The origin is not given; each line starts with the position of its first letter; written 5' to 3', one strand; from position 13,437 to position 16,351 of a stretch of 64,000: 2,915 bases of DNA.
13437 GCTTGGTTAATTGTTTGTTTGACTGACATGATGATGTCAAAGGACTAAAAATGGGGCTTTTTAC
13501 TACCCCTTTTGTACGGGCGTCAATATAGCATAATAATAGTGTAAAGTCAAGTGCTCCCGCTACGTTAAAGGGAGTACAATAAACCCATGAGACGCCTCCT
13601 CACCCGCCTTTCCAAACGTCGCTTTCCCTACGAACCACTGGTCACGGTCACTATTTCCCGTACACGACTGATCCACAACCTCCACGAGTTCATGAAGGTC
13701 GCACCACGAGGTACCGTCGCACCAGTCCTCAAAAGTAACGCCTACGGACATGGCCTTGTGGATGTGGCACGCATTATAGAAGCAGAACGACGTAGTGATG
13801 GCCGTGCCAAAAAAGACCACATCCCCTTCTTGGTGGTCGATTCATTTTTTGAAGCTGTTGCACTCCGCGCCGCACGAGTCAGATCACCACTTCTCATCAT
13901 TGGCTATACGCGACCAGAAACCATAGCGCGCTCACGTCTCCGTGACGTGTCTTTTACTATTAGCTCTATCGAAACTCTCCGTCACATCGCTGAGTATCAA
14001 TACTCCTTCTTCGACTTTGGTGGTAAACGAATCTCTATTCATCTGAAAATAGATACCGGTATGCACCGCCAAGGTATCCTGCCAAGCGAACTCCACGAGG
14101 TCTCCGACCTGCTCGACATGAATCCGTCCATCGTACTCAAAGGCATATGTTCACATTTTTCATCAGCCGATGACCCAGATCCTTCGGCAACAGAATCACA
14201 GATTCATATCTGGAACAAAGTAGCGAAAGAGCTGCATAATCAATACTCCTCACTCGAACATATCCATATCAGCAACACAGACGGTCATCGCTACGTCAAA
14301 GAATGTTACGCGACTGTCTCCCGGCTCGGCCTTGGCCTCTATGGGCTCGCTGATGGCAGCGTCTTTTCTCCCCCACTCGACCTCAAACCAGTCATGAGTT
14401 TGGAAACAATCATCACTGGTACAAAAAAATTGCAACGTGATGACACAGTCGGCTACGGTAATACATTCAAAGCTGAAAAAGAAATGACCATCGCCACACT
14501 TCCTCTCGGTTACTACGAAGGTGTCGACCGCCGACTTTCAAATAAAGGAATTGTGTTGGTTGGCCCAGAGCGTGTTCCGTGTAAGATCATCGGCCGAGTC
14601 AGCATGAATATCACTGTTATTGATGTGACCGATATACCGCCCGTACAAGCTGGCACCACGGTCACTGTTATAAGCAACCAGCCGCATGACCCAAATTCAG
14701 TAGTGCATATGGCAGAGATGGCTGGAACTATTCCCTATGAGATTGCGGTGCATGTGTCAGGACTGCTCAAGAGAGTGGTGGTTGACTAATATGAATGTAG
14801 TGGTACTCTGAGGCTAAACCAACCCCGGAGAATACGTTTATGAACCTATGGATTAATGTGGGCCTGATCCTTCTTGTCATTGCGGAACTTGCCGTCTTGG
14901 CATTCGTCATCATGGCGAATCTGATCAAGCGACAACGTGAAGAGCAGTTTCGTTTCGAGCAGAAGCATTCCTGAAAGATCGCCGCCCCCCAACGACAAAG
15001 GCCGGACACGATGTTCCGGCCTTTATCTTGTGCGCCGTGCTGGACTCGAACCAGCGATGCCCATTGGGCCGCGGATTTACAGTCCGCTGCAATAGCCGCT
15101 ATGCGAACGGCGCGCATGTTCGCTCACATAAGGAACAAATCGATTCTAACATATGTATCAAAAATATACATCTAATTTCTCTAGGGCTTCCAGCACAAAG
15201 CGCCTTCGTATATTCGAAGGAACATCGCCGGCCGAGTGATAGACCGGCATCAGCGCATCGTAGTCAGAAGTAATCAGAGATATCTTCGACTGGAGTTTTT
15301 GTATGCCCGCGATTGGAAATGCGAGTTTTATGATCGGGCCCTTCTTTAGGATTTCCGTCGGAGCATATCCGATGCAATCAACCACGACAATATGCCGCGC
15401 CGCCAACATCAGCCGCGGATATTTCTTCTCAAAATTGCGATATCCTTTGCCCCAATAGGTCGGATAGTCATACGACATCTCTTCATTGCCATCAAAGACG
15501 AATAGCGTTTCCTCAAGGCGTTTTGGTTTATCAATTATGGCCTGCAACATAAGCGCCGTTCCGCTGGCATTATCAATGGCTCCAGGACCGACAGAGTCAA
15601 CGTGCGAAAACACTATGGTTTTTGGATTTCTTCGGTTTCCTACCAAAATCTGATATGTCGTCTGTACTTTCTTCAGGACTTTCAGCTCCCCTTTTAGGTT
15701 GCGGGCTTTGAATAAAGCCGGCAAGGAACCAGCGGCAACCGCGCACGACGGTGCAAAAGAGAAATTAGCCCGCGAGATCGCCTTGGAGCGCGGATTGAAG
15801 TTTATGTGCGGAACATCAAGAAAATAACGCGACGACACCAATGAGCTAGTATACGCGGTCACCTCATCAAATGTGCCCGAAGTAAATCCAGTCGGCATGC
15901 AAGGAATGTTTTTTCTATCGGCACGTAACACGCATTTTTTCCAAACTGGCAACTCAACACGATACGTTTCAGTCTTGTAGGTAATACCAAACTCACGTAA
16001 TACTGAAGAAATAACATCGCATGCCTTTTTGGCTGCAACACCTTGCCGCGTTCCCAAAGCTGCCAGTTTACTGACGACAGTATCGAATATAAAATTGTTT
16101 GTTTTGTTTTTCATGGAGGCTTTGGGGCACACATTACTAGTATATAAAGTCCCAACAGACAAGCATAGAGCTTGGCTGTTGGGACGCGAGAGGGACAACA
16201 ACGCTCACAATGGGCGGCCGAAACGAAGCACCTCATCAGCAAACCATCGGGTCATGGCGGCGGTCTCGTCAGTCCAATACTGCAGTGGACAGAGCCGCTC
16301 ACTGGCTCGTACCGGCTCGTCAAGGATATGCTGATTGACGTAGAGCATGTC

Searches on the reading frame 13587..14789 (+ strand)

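Call 20: search_protein_families(library=pfam, proteins=[window:13587-14789:+], max_evalue=0.001)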
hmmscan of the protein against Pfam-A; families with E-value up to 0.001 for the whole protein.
window:13587-14789:+ (400 aa): 2 families
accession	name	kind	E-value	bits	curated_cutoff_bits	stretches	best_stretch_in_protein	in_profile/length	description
PF01168.26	Ala_racemase_N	-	9.6e-43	146.9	24.1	1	23-255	1-219/220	Alanine racemase, N-terminal domain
PF00842.27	Ala_racemase_C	-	3.5e-34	117.6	25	1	269-397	1-126/127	Alanine racemase, C-terminal domain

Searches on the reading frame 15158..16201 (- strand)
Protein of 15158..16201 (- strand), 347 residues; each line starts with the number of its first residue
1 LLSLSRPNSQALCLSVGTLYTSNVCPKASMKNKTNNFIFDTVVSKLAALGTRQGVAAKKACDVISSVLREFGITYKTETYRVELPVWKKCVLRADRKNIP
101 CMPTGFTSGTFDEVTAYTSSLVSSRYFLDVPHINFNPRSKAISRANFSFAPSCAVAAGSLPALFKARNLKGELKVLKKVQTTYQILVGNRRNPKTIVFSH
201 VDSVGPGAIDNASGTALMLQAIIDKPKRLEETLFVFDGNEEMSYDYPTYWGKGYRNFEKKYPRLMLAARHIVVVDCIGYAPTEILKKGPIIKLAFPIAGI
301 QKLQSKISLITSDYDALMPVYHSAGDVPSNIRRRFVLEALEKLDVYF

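Call 20: search_protein_families(library=pfam, proteins=[window:15158-16201:-], max_evalue=0.001)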
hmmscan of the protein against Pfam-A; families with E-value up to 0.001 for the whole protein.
window:15158-16201:- (347 aa): 1 family
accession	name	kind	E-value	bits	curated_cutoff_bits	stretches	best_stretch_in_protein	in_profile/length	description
PF04389.22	Peptidase_M28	-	9.7e-07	29.1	21.3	1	189-241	9-67/193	Peptidase family M28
